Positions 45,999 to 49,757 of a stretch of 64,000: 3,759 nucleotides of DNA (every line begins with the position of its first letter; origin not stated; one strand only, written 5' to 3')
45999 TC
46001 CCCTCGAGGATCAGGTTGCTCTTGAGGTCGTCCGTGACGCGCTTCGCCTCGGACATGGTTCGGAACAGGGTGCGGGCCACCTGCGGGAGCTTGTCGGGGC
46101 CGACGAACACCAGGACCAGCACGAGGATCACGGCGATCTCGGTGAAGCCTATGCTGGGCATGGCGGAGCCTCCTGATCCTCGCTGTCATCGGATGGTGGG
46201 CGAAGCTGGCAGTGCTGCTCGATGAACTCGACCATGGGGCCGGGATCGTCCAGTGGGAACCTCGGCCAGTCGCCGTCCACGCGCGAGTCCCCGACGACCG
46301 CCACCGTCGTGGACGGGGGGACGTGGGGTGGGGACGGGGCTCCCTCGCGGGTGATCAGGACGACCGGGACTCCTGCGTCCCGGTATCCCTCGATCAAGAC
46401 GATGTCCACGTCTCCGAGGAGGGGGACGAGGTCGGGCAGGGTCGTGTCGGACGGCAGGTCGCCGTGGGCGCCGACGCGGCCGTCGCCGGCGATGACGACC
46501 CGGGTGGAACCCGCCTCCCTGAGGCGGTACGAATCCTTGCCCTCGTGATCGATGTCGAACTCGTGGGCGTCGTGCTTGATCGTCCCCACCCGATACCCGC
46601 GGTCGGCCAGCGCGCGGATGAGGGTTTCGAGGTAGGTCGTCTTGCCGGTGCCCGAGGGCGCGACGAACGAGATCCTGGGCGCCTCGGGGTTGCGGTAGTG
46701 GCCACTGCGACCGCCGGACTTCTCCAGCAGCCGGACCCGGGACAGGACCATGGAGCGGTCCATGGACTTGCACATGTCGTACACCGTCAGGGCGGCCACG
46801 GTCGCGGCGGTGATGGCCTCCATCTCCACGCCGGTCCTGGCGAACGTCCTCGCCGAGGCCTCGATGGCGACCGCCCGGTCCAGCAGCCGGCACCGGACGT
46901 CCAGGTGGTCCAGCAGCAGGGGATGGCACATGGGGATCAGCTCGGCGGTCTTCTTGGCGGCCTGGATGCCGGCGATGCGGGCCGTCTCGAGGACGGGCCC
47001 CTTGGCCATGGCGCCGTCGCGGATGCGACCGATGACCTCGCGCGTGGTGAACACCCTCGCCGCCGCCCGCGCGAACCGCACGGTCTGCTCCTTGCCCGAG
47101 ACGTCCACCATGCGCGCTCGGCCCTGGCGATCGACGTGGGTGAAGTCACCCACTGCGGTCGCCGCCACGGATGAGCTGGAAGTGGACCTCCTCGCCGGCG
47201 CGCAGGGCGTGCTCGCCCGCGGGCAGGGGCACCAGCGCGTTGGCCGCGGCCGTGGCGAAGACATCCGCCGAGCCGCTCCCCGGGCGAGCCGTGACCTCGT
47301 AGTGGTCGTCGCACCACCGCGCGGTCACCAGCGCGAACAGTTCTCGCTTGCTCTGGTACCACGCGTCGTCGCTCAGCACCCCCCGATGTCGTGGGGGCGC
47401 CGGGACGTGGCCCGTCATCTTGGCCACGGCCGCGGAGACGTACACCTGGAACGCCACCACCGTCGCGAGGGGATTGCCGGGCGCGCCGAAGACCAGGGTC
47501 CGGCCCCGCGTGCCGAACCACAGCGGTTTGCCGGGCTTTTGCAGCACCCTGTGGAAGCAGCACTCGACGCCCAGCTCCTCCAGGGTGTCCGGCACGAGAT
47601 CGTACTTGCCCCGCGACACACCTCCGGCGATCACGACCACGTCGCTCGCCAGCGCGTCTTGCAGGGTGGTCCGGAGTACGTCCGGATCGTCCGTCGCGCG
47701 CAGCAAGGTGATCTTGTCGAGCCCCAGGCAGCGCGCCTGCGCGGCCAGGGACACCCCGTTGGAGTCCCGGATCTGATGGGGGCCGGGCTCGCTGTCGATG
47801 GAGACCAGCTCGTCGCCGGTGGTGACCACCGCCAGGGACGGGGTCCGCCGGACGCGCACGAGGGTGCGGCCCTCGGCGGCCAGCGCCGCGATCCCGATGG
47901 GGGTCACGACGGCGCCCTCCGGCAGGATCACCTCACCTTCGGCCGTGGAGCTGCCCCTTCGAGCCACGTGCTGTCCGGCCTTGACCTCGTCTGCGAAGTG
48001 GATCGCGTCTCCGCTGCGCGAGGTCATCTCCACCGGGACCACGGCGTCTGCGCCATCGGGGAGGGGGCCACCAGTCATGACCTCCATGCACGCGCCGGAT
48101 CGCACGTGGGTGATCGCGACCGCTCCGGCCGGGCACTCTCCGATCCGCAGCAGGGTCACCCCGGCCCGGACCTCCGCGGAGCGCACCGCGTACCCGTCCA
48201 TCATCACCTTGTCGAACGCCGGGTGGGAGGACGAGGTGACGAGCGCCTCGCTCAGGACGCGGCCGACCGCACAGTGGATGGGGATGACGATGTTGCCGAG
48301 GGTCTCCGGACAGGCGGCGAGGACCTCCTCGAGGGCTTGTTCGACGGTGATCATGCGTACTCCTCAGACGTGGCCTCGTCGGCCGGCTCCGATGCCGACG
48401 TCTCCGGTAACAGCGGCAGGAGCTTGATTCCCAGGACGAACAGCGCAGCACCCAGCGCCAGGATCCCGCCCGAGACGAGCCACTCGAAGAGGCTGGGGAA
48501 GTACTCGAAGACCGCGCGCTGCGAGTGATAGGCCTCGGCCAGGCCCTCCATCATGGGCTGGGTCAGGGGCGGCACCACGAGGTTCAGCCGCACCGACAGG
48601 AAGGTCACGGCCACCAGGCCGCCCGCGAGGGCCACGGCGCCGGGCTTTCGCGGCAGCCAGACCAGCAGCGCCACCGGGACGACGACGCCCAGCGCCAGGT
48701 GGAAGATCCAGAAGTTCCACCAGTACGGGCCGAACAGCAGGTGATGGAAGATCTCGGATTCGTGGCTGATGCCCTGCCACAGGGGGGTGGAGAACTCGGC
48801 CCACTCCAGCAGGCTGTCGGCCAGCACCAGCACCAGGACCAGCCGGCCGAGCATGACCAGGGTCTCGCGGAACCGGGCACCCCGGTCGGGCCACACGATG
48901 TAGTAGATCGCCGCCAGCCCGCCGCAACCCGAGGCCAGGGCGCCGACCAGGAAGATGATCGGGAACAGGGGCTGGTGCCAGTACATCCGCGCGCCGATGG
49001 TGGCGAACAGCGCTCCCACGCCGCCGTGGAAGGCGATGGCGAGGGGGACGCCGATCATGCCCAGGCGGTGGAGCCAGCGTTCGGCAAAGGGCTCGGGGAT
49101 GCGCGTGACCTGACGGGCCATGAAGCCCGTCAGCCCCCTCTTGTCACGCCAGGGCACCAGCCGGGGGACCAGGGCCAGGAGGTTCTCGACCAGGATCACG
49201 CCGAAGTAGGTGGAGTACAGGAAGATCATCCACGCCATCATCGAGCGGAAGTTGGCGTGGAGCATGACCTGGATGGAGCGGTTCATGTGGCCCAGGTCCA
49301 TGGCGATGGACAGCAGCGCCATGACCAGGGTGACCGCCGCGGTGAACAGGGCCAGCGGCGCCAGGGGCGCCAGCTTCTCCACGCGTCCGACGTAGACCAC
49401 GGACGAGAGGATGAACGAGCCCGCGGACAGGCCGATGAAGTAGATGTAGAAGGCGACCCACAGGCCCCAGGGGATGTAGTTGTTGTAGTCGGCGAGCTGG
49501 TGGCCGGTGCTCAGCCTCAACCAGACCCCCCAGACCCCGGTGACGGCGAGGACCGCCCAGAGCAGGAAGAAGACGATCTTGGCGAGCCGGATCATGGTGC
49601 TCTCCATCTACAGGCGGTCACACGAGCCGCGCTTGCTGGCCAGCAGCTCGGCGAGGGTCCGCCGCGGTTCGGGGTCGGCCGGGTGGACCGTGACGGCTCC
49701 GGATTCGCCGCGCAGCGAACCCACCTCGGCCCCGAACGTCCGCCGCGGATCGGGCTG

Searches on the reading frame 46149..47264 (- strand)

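Call 81: search_protein_families(library=pfam, proteins=[window:46149-47264:-], max_evalue=0.0001)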
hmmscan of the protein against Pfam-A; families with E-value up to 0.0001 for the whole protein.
window:46149-47264:- (371 aa): 2 families
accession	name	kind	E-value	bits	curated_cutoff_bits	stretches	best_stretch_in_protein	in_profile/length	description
PF01967.27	MoaC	-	4.3e-51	172.9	27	1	52-185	1-136/136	MoaC family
PF03205.20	MobB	-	1.5e-35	122.4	26.6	1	198-324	2-131/133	Molybdopterin guanine dinucleotide synthesis protein B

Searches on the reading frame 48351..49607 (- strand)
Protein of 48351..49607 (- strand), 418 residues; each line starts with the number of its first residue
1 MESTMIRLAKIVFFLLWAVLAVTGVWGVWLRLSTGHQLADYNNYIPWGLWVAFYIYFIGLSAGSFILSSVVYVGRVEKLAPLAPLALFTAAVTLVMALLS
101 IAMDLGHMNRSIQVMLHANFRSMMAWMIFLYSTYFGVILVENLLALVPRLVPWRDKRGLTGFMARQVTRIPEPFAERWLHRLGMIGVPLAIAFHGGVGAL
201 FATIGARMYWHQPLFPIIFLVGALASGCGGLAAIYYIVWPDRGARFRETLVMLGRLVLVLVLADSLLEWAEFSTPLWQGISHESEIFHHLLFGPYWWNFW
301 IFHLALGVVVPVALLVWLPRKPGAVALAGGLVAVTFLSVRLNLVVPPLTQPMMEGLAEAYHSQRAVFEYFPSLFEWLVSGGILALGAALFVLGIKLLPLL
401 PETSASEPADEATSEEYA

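Call 81: search_protein_families(library=pfam, proteins=[window:48351-49607:-], max_evalue=0.0001)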
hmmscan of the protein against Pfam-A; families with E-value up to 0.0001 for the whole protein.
window:48351-49607:- (418 aa): 1 family
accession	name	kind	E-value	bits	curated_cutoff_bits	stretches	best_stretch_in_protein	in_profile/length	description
PF03916.19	NrfD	-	4.4e-39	135.4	25.8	1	42-346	6-307/313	Polysulphide reductase, NrfD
